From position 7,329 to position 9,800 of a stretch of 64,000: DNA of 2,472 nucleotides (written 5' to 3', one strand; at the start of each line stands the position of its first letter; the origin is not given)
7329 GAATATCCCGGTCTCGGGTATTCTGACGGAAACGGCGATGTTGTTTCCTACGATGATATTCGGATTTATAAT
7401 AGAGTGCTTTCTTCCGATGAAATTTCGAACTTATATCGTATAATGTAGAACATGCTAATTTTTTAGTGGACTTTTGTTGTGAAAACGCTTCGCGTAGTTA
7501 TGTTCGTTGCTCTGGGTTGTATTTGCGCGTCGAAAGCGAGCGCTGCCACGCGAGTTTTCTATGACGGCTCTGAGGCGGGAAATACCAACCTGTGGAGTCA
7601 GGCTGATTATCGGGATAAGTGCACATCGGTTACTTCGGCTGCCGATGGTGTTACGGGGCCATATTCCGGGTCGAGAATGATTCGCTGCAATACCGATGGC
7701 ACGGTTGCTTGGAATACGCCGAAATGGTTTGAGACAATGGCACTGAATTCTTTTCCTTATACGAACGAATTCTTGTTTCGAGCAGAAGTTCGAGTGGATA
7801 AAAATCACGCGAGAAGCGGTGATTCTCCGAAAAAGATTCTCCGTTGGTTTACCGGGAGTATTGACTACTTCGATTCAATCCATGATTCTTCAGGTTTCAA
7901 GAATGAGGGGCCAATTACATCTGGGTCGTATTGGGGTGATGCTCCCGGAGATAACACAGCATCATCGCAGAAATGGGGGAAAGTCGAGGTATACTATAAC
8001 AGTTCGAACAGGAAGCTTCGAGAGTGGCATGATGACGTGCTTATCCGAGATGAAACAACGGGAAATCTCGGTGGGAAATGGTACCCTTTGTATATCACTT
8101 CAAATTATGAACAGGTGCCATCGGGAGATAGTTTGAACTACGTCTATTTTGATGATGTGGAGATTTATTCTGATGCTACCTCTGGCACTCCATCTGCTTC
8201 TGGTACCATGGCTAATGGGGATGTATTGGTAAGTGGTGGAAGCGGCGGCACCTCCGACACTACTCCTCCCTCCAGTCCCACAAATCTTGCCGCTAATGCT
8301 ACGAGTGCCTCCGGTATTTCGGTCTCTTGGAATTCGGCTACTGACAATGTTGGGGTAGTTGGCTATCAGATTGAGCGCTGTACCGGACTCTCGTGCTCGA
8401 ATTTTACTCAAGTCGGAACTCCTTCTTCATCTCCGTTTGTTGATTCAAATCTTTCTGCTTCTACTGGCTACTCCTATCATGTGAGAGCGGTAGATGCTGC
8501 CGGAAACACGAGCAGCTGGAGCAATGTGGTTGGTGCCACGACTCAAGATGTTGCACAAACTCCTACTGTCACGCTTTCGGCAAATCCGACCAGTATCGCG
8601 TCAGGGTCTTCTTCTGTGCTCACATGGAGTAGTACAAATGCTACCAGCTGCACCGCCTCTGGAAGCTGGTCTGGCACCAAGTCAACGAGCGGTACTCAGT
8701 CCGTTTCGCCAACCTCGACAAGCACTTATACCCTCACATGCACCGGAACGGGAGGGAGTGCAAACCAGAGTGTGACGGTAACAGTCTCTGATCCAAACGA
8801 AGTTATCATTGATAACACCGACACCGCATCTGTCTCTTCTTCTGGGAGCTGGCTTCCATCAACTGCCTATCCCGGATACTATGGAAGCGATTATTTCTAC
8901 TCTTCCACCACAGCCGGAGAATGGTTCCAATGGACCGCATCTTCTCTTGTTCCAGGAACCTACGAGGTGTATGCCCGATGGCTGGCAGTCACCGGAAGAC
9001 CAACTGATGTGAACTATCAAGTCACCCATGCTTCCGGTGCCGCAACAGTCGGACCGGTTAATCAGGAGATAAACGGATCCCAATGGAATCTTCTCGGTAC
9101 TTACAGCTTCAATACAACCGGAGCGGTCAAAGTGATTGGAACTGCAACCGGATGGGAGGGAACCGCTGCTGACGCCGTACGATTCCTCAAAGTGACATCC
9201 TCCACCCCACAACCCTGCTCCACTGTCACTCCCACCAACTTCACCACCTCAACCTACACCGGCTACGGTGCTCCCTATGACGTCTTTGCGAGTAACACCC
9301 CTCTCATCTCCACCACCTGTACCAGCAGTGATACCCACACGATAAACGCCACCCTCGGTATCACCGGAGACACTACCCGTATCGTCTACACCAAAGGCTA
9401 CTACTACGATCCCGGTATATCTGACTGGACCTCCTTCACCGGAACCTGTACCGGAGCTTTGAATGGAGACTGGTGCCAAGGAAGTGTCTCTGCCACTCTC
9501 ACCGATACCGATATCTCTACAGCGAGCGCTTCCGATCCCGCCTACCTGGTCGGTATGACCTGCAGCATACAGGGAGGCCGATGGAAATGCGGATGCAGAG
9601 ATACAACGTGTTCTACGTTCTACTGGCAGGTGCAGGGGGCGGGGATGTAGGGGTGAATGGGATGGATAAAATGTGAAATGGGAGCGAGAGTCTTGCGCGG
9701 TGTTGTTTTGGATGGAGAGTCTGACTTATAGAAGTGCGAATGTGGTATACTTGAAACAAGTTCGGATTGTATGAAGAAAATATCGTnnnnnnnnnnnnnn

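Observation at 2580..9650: ~450-bp, ~97%-identical inverted repeat encodes the C-terminal Cys-rich domain of two otherwise divergent surface proteins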

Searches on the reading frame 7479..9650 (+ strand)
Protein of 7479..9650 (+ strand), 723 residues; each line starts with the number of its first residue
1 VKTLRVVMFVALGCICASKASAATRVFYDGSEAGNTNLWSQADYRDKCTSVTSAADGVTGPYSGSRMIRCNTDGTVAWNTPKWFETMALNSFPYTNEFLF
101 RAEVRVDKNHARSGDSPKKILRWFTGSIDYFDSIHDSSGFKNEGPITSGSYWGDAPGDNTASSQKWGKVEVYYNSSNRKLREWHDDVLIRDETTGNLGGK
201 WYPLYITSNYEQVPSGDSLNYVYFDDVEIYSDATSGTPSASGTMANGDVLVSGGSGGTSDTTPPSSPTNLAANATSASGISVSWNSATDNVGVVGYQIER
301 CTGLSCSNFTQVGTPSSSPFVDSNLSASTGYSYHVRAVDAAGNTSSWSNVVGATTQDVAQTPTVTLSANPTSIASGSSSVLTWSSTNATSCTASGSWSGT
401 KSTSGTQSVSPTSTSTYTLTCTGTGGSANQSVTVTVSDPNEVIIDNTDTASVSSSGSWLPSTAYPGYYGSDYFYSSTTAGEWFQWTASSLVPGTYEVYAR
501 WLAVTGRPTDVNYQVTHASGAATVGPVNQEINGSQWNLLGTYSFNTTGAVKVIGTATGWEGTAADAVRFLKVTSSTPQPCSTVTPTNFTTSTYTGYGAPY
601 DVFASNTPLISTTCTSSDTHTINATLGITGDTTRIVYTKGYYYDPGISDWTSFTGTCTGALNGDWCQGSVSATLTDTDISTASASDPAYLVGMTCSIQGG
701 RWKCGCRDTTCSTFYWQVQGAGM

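Call 7: search_protein_families(library=pfam, proteins=[window:7479-9650:+], max_evalue=0.01)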
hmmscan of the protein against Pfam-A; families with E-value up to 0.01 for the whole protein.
window:7479-9650:+ (723 aa): 3 families
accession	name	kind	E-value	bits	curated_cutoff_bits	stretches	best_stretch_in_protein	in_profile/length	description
PF25275.1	Golvesin_C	-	5e-25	88.5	31.6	1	442-570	1-131/132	Golvesin C-terminal domain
PF00041.27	fn3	-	1.2e-06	29.1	25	1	265-351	1-81/84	Fibronectin type III domain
PF18099.7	CBM_35_2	-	0.007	16.8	23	0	469-515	14-59/112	Carbohydrate binding module (family 35)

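Call 8: search_protein_families(library=ncbifam, proteins=[window:7479-9650:+], max_evalue=0.01)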
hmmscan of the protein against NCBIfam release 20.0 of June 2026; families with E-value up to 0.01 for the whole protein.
window:7479-9650:+ (723 aa): 1 family
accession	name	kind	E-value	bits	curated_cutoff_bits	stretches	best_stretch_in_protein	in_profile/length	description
NF041611.1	exoglucan_CbhB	equivalog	2.9e-12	45.5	1950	1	241-467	683-899/997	exoglucanase CbhB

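Call 51: find_encoding_contigs(protein=window:7479-9650:+, flank=10000, max_places=10)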
Protein window:7479-9650:+ (723 aa): no gene with exactly this product is on record in the collection.
